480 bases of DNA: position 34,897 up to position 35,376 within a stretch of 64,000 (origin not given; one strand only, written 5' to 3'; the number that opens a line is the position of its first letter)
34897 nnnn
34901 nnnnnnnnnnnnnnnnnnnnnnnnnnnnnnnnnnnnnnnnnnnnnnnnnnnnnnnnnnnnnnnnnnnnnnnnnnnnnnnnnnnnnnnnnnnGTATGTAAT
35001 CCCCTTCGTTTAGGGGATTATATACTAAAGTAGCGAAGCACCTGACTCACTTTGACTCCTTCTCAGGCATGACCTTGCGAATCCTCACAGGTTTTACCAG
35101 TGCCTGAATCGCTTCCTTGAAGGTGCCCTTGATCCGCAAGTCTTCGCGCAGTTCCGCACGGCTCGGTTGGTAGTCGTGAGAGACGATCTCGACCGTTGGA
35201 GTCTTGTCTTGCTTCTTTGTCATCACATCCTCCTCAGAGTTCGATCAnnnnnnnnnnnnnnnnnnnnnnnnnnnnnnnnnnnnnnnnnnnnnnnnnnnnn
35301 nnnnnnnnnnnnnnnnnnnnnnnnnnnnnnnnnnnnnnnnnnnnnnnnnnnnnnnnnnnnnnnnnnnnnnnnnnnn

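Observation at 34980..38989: IS1595-family transposase units appear to carry the RM genes as passengers; two IR termini abut at 34980-35040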

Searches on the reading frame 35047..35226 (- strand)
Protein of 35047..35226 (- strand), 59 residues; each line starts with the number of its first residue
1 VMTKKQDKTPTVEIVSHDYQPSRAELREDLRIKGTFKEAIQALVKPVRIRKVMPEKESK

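Call 6: search_protein_families(library=pfam, proteins=[window:35047-35226:-], max_evalue=0.01)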
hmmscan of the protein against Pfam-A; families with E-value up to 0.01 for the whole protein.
window:35047-35226:- (59 aa): 0 families

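Call 42: search_protein_families(library=ncbifam, proteins=[window:35047-35226:-], max_evalue=0.01)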
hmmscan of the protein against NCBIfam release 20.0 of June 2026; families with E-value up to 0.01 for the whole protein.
window:35047-35226:- (59 aa): 0 families

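Call 44: search_protein_families(library=padloc, proteins=[window:35047-35226:-], max_evalue=0.001)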
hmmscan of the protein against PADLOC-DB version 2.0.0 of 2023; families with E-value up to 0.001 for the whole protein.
window:35047-35226:- (59 aa): 0 families

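Call 45: search_protein_families(library=phrogs, proteins=[window:35047-35226:-], max_evalue=0.001)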
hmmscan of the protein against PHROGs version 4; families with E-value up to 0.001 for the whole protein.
window:35047-35226:- (59 aa): 0 families

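Call 69: find_homologous_proteins(query=A2, max_evalue=0.001)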
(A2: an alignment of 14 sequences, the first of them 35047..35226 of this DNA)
Query A2 (14 sequences) (59 aa, profile of the alignment): 797 proteins with E <= 0.001 among 1357 candidates; the best 120 are listed.
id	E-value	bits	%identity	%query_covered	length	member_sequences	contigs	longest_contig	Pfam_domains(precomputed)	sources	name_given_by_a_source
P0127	4.2e-27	111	47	92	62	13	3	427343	-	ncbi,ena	-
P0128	8.0e-27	111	62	88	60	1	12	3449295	-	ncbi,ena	-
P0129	2.1e-26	109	45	90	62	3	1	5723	-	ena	-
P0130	3.6e-26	108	46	95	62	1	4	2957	-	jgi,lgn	jgi:hypothetical protein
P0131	4.1e-26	108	70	90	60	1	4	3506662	-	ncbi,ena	-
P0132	8.3e-26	107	46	88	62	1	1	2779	-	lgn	-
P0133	1.0e-25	107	58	93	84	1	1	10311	-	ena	-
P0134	1.3e-25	107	46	85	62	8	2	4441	-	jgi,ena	-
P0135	1.7e-25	106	54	92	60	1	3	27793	-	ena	-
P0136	2.3e-25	106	61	95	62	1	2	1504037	-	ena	-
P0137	3.0e-25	105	51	76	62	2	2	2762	-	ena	-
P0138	3.3e-25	105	70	95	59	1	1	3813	-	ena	-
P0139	5.6e-25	105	78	78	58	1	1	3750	-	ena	-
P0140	6.1e-25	104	70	95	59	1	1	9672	-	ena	-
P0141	7.4e-25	104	50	71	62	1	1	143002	-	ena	-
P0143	8.8e-25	104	98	98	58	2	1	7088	-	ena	-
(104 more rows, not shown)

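Call 70: find_encoding_contigs(protein=P0143, flank=8000, max_places=6)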
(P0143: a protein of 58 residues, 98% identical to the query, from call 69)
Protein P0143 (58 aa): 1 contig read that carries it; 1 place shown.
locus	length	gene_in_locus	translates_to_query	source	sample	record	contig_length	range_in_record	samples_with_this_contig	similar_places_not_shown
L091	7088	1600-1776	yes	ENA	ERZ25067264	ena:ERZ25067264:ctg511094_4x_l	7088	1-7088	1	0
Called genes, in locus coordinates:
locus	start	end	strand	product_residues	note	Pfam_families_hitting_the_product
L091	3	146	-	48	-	?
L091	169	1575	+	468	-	PF02384:N6_Mtase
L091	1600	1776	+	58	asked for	-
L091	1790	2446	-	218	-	PF00989:PAS, PF13188:PAS_8 (weak), PF08448:PAS_4, PF13426:PAS_9, PF00512:HisKA (faint)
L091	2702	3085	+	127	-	-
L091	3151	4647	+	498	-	PF13683:rve_3 (weak), PF22483:Mu-transpos_C_2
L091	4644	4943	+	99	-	PF01695:IstB_IS21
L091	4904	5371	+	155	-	PF00308:Bac_DnaA (weak), PF01695:IstB_IS21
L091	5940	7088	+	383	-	?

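Call 93: predict_structure(alignment_id=A3)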
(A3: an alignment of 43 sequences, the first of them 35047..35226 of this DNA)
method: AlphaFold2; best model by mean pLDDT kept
length: 59 residues; sequences in the alignment: 43
mean_pLDDT: 78.1   pTM: 0.40
mean pLDDT of the five models: 78.1, 75.1, 68.7, 66.3, 56.6
residues with pLDDT >= 90: 0; 70-90: 47; 50-70: 8; < 50: 4
segments of 3 or more residues with pLDDT < 50: 1-3
pLDDT, mean of each block of 10 residues (from residue 1): 58 85 86 85 83 70
secondary structure, 60 per line:
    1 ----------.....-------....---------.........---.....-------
elements in order: E11-15 H23-26 H36-44 E48-52

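Call 95: fold_search(model_id=the predicted structure, library=pdb)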
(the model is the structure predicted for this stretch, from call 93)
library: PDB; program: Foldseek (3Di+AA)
matches with E <= 10: 10; with E <= 0.001: 0
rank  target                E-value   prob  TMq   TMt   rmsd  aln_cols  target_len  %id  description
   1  8k5u_B                4.9e+00  0.07  0.26  0.06  10.5        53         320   21  Se-glycosyltransferase RsSenB (released 2024-02-07)
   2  7tdz_R                5.2e+00  0.04  0.23  0.02  22.5        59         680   19  Cryo-EM model of protomer of the cytoplasmic ring of the nuclear pore complex from Xenopus laevis (released 2022-06-22)
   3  6ppi_A                5.2e+00  0.03  0.19  0.05  14.2        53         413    9  Kaposi's sarcoma-associated herpesvirus (KSHV), C12 portal dodecamer structure (released 2019-09-11)
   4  9j9h_AA               6.9e+00  0.06  0.27  0.16   7.7        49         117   14  High-resolution cryo-EM structure of the Plasmodium falciparum 80S ribosome bound to RACK1 and E-tRNA (released 2025-06-04)
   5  6waz_A                7.4e+00  0.03  0.27  0.06   7.3        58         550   19  +1 extended HIV-1 reverse transcriptase initiation complex core (pre-translocation state) (released 2020-06-24)
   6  3mb2_F                7.4e+00  0.01  0.18  0.19   8.9        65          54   20  Kinetic and Structural Characterization of a Heterohexamer 4-Oxalocrotonate Tautomerase from Chloroflexus aurantiacus  (released 2010-06-02)
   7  6rvs_A                8.5e+00  0.01  0.16  0.05  12.0        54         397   11  Atomic structure of the Epstein-Barr portal, structure II (released 2019-09-18)
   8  5jis_C                9.1e+00  0.04  0.30  0.07   7.7        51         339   12  The Crystal Structure of O-acetyl serine sulfhydralase from Brucella abortus (released 2017-04-05)
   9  4oo0_A                9.1e+00  0.03  0.23  0.09   7.9        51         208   16  Crystal Structure of Maf-like protein BceJ2315_23540 from Burkholderia cenocepacia (released 2014-02-12)
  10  7et2_A                9.1e+00  0.01  0.17  0.05  16.3        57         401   16  Human Cytomegalovirus, C12 portal (released 2021-07-14)
